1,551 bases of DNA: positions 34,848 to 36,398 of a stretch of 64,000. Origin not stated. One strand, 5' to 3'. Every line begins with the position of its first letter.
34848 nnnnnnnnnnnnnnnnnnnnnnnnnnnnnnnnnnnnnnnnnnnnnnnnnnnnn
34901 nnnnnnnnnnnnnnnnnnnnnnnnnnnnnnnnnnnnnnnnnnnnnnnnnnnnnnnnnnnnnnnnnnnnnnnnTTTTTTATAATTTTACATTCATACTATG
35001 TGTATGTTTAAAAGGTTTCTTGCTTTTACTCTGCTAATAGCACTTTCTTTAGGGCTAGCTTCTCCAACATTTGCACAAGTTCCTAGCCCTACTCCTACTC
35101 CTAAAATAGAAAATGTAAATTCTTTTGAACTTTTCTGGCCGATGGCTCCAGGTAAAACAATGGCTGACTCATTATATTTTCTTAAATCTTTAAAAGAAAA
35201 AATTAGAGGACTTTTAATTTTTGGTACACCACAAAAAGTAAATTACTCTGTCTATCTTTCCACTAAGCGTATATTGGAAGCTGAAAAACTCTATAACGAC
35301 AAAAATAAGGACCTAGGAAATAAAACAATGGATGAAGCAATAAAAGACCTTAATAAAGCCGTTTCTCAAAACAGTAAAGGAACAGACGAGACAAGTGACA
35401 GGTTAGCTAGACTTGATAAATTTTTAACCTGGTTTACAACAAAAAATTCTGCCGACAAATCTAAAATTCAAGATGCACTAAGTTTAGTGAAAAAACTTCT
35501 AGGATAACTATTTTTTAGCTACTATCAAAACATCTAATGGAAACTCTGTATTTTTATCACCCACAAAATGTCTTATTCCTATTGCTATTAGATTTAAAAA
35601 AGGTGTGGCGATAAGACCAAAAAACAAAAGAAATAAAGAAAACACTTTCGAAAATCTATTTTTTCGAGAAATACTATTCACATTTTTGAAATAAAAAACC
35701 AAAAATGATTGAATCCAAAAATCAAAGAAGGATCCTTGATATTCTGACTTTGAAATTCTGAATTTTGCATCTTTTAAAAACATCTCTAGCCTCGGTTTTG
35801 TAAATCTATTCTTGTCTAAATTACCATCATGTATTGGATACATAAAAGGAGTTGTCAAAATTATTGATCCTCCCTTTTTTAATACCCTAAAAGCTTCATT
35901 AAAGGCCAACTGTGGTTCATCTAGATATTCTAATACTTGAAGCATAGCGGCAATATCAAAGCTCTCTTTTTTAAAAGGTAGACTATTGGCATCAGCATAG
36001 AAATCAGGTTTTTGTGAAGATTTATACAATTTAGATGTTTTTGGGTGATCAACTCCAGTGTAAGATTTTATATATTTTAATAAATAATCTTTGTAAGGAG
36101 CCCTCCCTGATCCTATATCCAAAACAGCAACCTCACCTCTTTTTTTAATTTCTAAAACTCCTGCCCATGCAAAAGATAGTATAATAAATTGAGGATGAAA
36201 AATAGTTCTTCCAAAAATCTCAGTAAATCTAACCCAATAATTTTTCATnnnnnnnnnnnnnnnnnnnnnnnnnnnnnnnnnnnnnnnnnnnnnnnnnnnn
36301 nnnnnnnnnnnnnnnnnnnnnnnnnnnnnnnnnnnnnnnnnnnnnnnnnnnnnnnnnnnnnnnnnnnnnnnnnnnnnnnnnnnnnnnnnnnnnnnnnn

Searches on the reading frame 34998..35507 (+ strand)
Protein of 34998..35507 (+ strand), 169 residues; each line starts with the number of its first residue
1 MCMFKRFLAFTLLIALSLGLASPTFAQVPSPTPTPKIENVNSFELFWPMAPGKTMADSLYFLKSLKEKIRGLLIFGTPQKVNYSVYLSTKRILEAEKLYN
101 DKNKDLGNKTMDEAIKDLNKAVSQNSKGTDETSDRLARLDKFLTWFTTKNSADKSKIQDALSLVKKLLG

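Call 6: search_protein_families(library=pfam, proteins=[window:34998-35507:+], max_evalue=0.01)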
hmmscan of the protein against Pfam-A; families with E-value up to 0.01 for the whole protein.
window:34998-35507:+ (169 aa): 1 family
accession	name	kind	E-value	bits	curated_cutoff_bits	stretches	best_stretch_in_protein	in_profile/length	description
PF18915.5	DUF5667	-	1.7e-08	35.2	27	1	57-136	6-86/99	Domain of unknown function (DUF5667)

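Call 9: search_protein_families(library=ncbifam, proteins=[window:34998-35507:+], max_evalue=0.1)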
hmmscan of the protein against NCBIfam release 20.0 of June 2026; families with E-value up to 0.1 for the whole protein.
window:34998-35507:+ (169 aa): 0 families

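Call 51: find_homologous_proteins(query=window:34998-35504:+, max_evalue=0.001)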
Query window:34998-35504:+ (169 aa): 15 proteins with E <= 0.001 among 137 candidates.
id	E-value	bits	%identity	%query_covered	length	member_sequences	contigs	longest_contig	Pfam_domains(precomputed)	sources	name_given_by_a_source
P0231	5.3e-102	356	100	99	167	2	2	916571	PF18915.6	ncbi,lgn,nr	ncbi:MAG: hypothetical protein HY044_02865 [Candidatus Woesebacteria bacterium]|nr:MAG: hypothetical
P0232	8.2e-37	144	51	75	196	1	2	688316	PF18915.6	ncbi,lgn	-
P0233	5.9e-33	132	45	87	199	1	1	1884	-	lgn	-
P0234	1.7e-31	127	44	95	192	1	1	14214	PF18915.6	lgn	-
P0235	1.7e-31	127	48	94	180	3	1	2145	PF18915.6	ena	-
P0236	1.7e-30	124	46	82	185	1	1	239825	PF18915.6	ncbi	-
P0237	3.4e-30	123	42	99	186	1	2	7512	PF18915.6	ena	-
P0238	5.7e-30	122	42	97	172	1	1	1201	PF18915.6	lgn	-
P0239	8.6e-30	122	46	89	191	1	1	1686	PF18915.6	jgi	-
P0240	7.9e-29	118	47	82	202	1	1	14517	PF18915.6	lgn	-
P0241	4.5e-27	113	42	88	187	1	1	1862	PF18915.6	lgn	-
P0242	4.4e-26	110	47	74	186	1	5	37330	PF18915.6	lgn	-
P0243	7.6e-26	109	40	94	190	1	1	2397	PF18915.6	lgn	-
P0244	5.7e-25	106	43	98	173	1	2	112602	PF18915.6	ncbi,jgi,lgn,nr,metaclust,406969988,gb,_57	ncbi:MAG: hypothetical protein ACD_26C00034G0057 [uncultured bacterium]|nr:MAG: hypothetical protein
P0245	1.5e-23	101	42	96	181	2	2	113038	PF18915.6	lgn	-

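Call 55: find_encoding_contigs(protein=P0232, flank=8000, max_places=1)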
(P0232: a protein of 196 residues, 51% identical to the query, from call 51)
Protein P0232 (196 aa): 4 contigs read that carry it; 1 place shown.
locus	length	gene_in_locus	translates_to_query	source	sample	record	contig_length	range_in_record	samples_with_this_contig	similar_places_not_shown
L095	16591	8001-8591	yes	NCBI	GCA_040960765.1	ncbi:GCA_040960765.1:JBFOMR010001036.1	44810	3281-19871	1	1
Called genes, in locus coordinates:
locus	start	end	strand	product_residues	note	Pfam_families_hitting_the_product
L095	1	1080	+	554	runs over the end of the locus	PF02366:PMT (weak), PF13231:PMT_2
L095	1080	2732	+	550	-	PF02366:PMT, PF13231:PMT_2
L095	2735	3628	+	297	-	PF00535:Glycos_transf_2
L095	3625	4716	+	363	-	PF13579:Glyco_trans_4_4, PF13439:Glyco_transf_4, PF00534:Glycos_transf_1, PF13692:Glyco_trans_1_4, PF13524:Glyco_trans_1_2 (weak), PF20706:GT4-conflict (weak)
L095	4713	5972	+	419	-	PF01943:Polysacc_synt, PF13440:Polysacc_synt_3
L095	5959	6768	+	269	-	PF00535:Glycos_transf_2, PF10111:Glyco_tranf_2_2 (weak)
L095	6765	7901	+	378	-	PF13439:Glyco_transf_4, PF20706:GT4-conflict, PF00534:Glycos_transf_1, PF13692:Glyco_trans_1_4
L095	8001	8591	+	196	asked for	PF18915:DUF5667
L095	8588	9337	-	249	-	PF13489:Methyltransf_23, PF07021:MetW (weak), PF13847:Methyltransf_31, PF08241:Methyltransf_11, PF08242:Methyltransf_12, PF13649:Methyltransf_25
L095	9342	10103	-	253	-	PF01522:Polysacc_deac_1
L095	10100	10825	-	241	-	PF05175:MTS (weak), PF01209:Ubie_methyltran, PF13489:Methyltransf_23, PF06325:PrmA, PF13847:Methyltransf_31, PF08241:Methyltransf_11, PF08242:Methyltransf_12, PF13649:Methyltransf_25, +2 more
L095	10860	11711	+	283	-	PF01073:3Beta_HSD, PF01370:Epimerase, PF04321:RmlD_sub_bind, PF05368:NmrA (faint), PF16363:GDP_Man_Dehyd (weak), PF02719:Polysacc_synt_2, PF07993:NAD_binding_4, PF16363:GDP_Man_Dehyd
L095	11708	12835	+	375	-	PF20706:GT4-conflict, PF00534:Glycos_transf_1, PF13692:Glyco_trans_1_4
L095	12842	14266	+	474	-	PF13727:CoA_binding_3, PF01073:3Beta_HSD, PF01370:Epimerase, PF02719:Polysacc_synt_2, PF04321:RmlD_sub_bind, PF16363:GDP_Man_Dehyd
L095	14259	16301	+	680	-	PF13231:PMT_2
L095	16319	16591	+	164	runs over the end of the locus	PF18915:DUF5667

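Call 56: find_encoding_contigs(protein=P0236, flank=8000, max_places=1)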
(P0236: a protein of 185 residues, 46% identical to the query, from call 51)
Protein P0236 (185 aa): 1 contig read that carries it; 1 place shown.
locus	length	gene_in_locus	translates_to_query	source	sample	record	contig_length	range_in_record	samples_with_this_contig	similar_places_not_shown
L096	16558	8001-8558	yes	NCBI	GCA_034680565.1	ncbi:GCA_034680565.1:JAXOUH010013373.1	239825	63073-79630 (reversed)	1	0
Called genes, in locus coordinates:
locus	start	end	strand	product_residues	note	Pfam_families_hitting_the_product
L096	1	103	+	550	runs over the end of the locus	PF02366:PMT (weak), PF13231:PMT_2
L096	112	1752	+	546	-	PF02366:PMT, PF13231:PMT_2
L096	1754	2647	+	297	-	PF00535:Glycos_transf_2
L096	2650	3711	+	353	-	PF13439:Glyco_transf_4, PF13579:Glyco_trans_4_4 (weak), PF00534:Glycos_transf_1, PF13692:Glyco_trans_1_4, PF20706:GT4-conflict (weak)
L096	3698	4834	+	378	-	-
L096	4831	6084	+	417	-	PF01943:Polysacc_synt, PF13440:Polysacc_synt_3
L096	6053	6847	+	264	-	PF00535:Glycos_transf_2, PF10111:Glyco_tranf_2_2 (faint)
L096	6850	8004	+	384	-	PF13439:Glyco_transf_4 (faint), PF20706:GT4-conflict, PF00534:Glycos_transf_1, PF13692:Glyco_trans_1_4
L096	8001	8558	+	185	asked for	PF18915:DUF5667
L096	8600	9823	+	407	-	PF13439:Glyco_transf_4, PF13477:Glyco_trans_4_2, PF00534:Glycos_transf_1, PF13692:Glyco_trans_1_4, PF13524:Glyco_trans_1_2 (weak)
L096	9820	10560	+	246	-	PF01209:Ubie_methyltran, PF06325:PrmA (weak), PF13489:Methyltransf_23, PF05219:DREV (weak), PF13847:Methyltransf_31, PF08241:Methyltransf_11, PF08242:Methyltransf_12, PF13649:Methyltransf_25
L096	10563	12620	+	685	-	PF13231:PMT_2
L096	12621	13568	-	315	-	PF00535:Glycos_transf_2, PF10111:Glyco_tranf_2_2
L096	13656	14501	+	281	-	PF00535:Glycos_transf_2, PF10111:Glyco_tranf_2_2 (weak), PF13641:Glyco_tranf_2_3 (weak)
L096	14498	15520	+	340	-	PF00535:Glycos_transf_2, PF10111:Glyco_tranf_2_2 (weak), PF13641:Glyco_tranf_2_3, PF13632:Glyco_trans_2_3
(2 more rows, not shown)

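Call 57: find_encoding_contigs(protein=P0244, flank=8000, max_places=1)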
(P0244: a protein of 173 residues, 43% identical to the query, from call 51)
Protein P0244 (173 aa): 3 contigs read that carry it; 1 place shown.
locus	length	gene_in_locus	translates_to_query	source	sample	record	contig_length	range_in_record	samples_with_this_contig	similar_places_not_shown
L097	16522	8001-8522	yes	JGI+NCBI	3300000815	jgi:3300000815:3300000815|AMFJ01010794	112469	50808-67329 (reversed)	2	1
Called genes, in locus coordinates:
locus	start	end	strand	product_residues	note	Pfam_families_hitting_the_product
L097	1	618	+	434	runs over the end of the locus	PF02689:Herpes_Helicase (faint), PF05970:PIF1, PF13245:AAA_19, PF13604:AAA_30, PF13401:AAA_22 (faint), PF13538:UvrD_C_2 (weak)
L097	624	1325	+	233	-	PF00106:adh_short, PF01370:Epimerase (weak), PF08659:KR (weak), PF13561:adh_short_C2, PF23441:SDR (weak)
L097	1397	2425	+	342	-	PF13439:Glyco_transf_4 (weak), PF00534:Glycos_transf_1, PF13692:Glyco_trans_1_4, PF20706:GT4-conflict (weak), PF13524:Glyco_trans_1_2 (weak)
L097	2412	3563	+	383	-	PF04188:Mannosyl_trans2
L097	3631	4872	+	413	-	PF01637:ATPase_2 (weak), PF13173:AAA_14, PF13635:DUF4143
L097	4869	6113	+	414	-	PF01943:Polysacc_synt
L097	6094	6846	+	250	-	PF00535:Glycos_transf_2, PF10111:Glyco_tranf_2_2 (weak)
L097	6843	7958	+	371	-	PF13439:Glyco_transf_4 (weak), PF20706:GT4-conflict, PF00534:Glycos_transf_1, PF13692:Glyco_trans_1_4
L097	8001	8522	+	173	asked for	PF18915:DUF5667 (weak)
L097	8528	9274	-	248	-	PF05219:DREV (weak), PF05401:NodS (weak), PF01209:Ubie_methyltran, PF13489:Methyltransf_23, PF08241:Methyltransf_11, PF08242:Methyltransf_12, PF13649:Methyltransf_25, PF13847:Methyltransf_31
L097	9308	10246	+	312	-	PF01073:3Beta_HSD, PF01370:Epimerase, PF02719:Polysacc_synt_2, PF04321:RmlD_sub_bind, PF05368:NmrA, PF13460:NAD_binding_10, PF16363:GDP_Man_Dehyd, PF07993:NAD_binding_4, +2 more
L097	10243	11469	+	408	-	PF13439:Glyco_transf_4, PF13579:Glyco_trans_4_4 (faint), PF13477:Glyco_trans_4_2 (weak), PF00534:Glycos_transf_1, PF13692:Glyco_trans_1_4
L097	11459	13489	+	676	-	PF13231:PMT_2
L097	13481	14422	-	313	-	PF00535:Glycos_transf_2, PF10111:Glyco_tranf_2_2 (weak), PF13641:Glyco_tranf_2_3 (weak)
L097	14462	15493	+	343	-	PF00535:Glycos_transf_2, PF10111:Glyco_tranf_2_2 (weak)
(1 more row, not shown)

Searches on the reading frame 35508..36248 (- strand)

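Call 26: search_protein_families(library=pfam, proteins=[window:35508-36248:-], max_evalue=0.001)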
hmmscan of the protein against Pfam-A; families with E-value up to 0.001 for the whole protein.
window:35508-36248:- (246 aa): 6 families
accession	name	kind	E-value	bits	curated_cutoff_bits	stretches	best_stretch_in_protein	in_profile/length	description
PF08241.18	Methyltransf_11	-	5.4e-17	62.7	21.2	1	43-131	1-95/95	Methyltransferase domain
PF13649.12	Methyltransf_25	-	1.8e-09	38.6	27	1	42-127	1-97/97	Methyltransferase domain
PF13489.12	Methyltransf_23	-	9.4e-09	35.6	27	1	41-152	25-137/164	Methyltransferase domain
PF13847.12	Methyltransf_31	-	3e-07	30.6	27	1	85-135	61-113/145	Methyltransferase domain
PF08242.18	Methyltransf_12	-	2.3e-06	28.7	30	1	43-128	1-97/98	Methyltransferase domain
PF01209.24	Ubie_methyltran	-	0.00018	21.4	20.1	1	84-130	104-150/233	ubiE/COQ5 methyltransferase family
